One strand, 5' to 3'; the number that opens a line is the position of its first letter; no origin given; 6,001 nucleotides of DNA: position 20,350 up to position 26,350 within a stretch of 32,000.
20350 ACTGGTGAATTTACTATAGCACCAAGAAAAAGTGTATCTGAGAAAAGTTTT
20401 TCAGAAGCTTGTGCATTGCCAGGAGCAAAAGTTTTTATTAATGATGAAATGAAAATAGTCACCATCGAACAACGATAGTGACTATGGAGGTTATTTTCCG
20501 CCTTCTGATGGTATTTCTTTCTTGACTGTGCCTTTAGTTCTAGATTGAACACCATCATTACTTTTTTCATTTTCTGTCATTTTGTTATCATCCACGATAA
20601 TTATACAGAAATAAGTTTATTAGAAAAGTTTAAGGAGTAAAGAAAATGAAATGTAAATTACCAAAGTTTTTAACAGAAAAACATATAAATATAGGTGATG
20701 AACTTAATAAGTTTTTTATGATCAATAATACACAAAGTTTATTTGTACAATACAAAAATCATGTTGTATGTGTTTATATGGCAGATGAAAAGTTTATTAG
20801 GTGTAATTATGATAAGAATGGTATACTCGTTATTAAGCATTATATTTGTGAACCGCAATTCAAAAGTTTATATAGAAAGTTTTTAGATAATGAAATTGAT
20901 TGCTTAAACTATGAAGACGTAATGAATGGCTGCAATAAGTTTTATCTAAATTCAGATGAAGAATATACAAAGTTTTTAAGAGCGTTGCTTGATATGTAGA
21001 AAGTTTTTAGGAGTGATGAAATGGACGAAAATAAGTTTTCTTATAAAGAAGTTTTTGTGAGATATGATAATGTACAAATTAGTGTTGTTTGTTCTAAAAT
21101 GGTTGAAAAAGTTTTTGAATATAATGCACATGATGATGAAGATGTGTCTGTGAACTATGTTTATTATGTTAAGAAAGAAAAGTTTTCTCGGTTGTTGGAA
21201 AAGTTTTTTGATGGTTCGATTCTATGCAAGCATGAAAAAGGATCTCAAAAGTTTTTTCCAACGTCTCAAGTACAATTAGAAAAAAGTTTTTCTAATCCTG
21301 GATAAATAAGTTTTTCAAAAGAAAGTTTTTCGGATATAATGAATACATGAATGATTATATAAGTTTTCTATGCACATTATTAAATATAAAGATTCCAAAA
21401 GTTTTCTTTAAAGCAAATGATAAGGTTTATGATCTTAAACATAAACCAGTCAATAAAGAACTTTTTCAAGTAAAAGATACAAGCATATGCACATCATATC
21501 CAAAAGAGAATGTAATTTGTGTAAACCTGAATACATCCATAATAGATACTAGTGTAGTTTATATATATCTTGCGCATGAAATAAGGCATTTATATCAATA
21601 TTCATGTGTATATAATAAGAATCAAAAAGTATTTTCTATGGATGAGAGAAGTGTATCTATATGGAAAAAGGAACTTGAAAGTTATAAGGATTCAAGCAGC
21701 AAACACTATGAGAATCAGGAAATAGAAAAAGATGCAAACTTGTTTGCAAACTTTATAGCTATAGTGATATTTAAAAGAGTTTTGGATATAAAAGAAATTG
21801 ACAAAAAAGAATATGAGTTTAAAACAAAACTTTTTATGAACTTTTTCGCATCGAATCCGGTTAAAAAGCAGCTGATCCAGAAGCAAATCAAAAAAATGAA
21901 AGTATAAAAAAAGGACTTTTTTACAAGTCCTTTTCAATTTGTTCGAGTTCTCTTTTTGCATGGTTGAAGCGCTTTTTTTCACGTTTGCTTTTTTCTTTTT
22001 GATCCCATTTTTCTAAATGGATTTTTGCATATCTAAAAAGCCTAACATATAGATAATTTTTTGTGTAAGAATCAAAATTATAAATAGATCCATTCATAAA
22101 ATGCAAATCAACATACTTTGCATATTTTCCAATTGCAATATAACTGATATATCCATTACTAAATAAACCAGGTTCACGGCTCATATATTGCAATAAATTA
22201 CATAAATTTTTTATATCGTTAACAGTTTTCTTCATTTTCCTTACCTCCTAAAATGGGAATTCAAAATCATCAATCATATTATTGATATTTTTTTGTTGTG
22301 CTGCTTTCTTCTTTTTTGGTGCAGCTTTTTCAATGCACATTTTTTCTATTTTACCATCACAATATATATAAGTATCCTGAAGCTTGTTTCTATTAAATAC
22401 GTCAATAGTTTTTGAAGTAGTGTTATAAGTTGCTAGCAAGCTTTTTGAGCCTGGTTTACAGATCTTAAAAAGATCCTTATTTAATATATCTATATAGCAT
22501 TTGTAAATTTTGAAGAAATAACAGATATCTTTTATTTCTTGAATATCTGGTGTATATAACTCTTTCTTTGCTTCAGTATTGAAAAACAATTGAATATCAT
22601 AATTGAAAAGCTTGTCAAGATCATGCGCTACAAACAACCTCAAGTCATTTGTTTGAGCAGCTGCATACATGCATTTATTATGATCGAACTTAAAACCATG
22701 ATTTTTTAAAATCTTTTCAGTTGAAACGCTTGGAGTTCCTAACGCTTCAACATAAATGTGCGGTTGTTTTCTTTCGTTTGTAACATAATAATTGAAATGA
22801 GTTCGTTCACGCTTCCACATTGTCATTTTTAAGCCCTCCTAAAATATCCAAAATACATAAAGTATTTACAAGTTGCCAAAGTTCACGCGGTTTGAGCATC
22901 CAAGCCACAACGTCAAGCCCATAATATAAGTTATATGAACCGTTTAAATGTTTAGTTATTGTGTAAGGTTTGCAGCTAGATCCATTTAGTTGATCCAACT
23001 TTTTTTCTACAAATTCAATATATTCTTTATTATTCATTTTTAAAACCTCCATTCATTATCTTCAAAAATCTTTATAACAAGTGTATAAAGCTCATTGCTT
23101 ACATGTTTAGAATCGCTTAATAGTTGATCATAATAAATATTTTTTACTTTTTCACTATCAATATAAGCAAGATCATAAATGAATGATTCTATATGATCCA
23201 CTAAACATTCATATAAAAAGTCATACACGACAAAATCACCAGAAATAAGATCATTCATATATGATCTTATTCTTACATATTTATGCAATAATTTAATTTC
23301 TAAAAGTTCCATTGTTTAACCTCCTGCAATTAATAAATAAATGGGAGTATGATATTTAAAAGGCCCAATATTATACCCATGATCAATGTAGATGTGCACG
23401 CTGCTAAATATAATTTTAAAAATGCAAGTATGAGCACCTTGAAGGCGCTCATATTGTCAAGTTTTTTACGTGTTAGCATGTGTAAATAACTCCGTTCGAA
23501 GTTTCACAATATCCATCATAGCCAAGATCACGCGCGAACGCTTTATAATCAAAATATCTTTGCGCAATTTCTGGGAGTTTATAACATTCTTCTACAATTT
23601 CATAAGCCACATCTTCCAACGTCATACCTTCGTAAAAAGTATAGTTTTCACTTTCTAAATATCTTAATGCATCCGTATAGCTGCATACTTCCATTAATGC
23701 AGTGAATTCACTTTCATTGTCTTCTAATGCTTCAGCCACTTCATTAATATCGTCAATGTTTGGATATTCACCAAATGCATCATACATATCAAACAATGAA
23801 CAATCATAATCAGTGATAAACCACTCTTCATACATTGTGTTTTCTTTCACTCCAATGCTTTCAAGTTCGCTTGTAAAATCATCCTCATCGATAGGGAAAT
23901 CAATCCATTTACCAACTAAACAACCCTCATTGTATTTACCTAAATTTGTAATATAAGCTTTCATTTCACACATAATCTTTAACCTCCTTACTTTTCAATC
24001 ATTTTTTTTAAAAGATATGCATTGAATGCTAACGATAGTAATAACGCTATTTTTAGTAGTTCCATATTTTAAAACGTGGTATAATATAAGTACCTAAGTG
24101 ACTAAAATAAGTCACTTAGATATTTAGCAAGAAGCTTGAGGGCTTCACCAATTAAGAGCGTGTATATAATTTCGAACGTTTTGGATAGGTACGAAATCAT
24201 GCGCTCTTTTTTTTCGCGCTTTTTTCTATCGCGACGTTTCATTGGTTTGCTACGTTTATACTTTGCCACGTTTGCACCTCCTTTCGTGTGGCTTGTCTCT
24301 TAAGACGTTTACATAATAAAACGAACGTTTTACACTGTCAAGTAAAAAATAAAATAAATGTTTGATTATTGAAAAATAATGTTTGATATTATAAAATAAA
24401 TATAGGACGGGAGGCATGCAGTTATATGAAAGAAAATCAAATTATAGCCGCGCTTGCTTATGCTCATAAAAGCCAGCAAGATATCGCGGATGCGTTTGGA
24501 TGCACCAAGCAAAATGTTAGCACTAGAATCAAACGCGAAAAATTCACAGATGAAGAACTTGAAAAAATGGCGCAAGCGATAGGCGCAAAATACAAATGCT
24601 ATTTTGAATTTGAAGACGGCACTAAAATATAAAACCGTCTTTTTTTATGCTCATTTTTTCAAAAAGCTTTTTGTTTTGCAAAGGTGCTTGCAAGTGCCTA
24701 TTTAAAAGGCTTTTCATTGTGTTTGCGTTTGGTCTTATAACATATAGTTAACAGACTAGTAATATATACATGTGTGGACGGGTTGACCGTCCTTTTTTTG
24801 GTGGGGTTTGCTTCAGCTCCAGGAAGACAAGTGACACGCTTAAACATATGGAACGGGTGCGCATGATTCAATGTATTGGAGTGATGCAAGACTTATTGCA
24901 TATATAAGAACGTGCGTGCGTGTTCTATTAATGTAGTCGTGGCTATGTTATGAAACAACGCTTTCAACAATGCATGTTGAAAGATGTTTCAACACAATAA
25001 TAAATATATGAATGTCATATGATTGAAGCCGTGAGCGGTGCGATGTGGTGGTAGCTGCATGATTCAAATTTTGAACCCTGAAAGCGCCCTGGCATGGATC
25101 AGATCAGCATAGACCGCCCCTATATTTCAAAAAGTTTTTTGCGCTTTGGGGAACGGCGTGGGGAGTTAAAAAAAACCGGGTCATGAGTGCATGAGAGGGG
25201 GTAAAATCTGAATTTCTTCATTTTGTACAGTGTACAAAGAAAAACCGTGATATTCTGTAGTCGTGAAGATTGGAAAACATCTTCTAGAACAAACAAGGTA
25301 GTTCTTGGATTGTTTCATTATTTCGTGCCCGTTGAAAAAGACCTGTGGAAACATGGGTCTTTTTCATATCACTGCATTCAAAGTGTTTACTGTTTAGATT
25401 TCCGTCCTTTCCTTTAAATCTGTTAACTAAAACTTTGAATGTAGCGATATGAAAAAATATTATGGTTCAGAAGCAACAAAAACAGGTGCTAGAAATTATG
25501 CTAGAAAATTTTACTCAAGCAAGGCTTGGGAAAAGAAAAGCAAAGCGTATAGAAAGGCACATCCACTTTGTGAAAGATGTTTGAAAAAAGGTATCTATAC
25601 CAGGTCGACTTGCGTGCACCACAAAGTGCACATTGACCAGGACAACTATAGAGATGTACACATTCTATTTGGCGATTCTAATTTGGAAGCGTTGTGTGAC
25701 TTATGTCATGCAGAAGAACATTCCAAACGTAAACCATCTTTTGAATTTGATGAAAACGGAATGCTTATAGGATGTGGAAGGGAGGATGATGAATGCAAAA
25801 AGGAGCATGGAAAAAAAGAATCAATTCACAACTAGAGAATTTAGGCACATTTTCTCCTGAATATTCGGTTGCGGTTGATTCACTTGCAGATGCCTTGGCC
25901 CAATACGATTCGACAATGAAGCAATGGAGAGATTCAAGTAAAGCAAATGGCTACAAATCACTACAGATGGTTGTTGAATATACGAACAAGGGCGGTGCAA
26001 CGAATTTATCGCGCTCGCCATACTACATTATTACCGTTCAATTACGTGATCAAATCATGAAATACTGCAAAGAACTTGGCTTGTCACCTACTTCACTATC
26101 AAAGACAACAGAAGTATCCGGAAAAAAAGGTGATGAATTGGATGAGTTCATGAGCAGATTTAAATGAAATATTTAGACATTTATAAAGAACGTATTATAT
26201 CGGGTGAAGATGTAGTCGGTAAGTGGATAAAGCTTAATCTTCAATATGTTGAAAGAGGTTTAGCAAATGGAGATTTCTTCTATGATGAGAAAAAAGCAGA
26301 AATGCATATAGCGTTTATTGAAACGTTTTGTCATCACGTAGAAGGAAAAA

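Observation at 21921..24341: Genome-end, inward-facing ArdA operon: a 'leading-region'-style anti-defence cassette full of unknown small proteins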

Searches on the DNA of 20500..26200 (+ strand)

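Call 9: search_dna_similar(query=window:20500-26200:+, collection=phages, mode=near, max_rows=25)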
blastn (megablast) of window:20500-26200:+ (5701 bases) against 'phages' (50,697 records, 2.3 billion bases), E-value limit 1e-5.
No match.

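Call 17: search_dna_similar(query=window:21900-24640:+, collection=phages, mode=distant, max_rows=25)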
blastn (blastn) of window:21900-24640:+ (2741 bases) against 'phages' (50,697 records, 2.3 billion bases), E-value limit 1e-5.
No match.
